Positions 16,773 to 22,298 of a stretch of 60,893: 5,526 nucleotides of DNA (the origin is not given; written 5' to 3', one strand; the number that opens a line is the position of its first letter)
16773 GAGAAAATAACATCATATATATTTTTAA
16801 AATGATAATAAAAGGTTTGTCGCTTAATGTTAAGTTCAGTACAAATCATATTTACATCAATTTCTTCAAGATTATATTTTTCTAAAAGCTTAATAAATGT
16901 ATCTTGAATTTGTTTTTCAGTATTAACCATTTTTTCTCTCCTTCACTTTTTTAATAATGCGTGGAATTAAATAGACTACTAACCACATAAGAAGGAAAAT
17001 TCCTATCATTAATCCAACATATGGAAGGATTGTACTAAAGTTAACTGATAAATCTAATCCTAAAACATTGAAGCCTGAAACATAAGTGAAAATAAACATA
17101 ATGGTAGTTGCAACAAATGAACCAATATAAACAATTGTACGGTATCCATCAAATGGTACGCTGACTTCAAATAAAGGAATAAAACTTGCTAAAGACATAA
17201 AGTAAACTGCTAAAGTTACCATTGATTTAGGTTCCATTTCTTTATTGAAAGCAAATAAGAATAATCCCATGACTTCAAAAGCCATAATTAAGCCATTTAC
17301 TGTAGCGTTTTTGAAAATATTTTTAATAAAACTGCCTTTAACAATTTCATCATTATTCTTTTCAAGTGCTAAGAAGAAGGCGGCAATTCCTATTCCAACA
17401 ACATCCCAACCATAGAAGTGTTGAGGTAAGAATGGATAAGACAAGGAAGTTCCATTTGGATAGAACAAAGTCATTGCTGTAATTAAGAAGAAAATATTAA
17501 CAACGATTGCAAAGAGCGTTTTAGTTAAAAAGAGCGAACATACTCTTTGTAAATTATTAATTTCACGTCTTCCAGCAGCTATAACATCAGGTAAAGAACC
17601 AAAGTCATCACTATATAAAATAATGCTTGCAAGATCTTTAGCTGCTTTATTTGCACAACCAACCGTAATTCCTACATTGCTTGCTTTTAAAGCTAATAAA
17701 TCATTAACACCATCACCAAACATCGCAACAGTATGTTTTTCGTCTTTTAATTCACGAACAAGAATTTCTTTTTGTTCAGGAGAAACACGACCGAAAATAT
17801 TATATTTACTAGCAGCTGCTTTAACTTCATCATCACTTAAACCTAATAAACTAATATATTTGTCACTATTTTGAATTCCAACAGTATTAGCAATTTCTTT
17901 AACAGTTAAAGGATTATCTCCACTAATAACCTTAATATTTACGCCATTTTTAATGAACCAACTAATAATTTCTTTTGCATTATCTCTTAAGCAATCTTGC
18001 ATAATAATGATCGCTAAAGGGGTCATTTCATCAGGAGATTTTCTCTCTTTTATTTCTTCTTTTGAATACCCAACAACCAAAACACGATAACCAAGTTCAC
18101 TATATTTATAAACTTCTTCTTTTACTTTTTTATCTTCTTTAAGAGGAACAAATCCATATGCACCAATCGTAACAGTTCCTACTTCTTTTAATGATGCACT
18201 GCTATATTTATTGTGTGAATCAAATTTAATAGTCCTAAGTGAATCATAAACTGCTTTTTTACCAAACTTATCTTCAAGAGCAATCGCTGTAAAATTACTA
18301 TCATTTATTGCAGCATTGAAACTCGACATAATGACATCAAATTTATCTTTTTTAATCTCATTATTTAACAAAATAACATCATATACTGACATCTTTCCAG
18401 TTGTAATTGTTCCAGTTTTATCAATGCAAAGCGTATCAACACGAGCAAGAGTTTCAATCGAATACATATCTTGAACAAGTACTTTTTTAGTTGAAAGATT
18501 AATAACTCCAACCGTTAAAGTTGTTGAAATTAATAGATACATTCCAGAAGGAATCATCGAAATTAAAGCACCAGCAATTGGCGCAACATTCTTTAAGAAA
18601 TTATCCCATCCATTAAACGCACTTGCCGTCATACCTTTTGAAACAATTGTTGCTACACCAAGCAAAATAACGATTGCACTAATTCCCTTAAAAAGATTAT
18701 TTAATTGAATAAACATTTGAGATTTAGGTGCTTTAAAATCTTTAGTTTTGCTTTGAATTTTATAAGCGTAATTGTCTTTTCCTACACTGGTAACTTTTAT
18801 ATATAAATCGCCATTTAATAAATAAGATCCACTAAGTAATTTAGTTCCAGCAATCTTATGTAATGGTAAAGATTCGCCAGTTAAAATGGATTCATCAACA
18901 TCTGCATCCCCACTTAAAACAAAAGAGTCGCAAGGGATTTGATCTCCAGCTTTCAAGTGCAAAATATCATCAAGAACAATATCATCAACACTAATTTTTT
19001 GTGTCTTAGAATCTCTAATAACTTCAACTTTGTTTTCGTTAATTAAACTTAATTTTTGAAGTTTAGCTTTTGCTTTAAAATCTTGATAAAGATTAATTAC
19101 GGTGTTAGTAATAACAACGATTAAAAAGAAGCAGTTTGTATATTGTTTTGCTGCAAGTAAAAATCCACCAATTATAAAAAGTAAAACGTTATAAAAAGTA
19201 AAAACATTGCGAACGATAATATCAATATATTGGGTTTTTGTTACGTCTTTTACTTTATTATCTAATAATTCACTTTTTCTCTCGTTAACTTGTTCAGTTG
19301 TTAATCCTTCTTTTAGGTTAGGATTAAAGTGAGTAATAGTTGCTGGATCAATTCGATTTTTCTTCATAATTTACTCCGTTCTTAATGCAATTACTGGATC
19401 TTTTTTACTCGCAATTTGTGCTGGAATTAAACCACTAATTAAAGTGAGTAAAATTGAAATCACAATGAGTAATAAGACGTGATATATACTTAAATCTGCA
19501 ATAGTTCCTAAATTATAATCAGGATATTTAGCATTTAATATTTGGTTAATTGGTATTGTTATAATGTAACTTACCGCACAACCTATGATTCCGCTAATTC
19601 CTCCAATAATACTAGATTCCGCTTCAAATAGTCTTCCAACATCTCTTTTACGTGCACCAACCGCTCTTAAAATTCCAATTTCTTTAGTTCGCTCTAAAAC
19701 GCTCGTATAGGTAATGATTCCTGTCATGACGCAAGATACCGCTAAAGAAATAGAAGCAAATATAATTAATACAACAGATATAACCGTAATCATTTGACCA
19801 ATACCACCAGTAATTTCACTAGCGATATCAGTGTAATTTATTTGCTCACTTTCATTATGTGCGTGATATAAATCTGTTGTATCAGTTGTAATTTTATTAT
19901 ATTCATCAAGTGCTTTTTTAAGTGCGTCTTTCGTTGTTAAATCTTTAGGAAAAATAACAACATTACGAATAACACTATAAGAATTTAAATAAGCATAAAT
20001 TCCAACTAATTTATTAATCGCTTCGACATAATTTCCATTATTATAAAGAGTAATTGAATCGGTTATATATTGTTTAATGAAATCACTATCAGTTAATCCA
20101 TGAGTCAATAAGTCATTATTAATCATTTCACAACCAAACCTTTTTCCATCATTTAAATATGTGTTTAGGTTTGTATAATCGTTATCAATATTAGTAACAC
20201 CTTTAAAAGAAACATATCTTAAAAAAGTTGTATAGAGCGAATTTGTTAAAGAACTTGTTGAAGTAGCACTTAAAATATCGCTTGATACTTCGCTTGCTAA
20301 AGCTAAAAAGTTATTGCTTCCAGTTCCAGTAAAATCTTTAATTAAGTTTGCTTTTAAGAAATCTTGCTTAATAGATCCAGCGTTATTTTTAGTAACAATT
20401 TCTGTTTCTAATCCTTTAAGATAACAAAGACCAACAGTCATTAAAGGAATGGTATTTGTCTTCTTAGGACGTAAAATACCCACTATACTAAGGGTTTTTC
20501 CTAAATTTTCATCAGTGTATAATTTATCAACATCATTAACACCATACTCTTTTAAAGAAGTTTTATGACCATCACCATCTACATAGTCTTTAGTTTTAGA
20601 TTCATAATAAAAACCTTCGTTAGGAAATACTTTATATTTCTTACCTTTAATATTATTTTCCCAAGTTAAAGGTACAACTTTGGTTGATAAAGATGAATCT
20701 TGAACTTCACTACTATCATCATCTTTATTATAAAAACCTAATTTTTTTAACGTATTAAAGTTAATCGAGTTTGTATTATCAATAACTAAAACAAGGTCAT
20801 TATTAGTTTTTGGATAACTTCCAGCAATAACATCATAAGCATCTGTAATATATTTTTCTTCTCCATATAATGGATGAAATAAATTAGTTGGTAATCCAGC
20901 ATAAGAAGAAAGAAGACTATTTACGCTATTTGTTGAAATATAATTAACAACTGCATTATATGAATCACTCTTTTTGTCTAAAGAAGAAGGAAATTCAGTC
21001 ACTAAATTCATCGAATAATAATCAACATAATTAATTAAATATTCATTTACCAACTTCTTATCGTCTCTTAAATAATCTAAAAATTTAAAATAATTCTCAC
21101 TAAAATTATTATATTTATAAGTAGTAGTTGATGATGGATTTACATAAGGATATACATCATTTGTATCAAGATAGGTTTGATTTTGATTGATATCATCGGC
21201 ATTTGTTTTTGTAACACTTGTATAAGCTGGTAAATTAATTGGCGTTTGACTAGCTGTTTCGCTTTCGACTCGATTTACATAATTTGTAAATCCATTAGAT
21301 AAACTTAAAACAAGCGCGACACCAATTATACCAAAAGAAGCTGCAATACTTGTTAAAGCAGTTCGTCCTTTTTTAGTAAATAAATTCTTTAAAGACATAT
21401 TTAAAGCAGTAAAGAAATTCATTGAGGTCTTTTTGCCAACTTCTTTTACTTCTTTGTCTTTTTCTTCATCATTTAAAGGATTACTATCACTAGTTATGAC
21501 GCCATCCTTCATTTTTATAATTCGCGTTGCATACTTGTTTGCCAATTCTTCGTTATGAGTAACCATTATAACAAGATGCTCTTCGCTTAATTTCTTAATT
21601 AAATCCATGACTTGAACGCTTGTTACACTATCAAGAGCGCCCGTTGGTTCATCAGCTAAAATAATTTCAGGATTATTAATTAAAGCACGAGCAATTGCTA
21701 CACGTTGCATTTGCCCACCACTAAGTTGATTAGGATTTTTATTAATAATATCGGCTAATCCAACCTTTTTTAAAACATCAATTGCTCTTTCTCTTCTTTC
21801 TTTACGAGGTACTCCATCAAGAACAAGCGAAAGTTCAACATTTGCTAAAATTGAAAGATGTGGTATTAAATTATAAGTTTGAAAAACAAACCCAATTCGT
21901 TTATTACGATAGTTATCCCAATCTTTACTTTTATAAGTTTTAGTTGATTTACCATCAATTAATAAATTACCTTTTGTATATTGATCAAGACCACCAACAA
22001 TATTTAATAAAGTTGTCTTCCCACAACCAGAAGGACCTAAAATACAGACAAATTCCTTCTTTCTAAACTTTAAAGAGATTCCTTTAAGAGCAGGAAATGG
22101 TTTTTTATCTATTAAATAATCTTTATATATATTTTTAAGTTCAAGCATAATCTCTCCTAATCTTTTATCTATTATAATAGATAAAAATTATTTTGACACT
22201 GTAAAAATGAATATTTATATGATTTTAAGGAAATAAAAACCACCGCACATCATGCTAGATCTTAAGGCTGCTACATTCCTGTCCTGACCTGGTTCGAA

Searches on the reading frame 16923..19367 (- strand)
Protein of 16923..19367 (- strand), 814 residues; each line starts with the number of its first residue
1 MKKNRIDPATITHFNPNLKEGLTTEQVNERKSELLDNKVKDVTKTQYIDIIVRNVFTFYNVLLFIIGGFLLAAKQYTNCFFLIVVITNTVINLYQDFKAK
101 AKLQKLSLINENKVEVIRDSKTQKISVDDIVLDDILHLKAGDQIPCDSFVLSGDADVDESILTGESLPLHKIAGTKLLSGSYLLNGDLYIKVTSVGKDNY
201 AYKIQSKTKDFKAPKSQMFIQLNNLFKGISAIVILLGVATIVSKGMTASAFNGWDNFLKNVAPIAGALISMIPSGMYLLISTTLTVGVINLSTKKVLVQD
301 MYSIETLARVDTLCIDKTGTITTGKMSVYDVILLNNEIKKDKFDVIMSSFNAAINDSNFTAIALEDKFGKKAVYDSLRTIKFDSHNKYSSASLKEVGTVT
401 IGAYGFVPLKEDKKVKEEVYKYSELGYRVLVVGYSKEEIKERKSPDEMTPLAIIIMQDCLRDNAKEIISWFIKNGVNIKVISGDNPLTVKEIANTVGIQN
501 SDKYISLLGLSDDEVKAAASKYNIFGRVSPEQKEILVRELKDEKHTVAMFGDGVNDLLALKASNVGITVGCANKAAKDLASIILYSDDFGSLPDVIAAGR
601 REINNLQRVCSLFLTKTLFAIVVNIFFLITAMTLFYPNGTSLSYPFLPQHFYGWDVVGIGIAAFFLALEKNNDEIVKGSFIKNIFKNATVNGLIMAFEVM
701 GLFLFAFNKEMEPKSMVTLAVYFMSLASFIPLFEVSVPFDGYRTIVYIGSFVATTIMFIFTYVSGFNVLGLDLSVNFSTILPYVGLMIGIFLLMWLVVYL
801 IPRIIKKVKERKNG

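Call 70: search_protein_families(library=pfam, proteins=[window:16923-19367:-], max_evalue=0.00001)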
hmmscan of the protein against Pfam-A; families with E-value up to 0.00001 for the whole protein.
window:16923-19367:- (814 aa): 2 families
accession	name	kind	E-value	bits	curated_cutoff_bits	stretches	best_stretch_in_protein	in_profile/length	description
PF00122.25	E1-E2_ATPase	-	3.5e-38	131.4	28.1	1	111-293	4-180/181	E1-E2 ATPase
PF00702.32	Hydrolase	-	2.3e-20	74.2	26.4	1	310-563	1-190/191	haloacid dehalogenase-like hydrolase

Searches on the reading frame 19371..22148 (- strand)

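Call 70: search_protein_families(library=pfam, proteins=[window:19371-22148:-], max_evalue=0.00001)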
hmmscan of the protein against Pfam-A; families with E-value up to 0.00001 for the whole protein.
window:19371-22148:- (925 aa): 3 families
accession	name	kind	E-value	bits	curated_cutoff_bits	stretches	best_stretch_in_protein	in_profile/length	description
PF00005.33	ABC_tran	-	1.9e-35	122.8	25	1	21-169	1-136/137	ABC transporter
PF02687.27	FtsX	-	4.2e-18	66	25.5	1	795-918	1-120/120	FtsX-like permease C-terminal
PF02463.25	SMC_N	-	3.1e-06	27.2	40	0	138-213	133-211/220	RecF/RecN/SMC N terminal domain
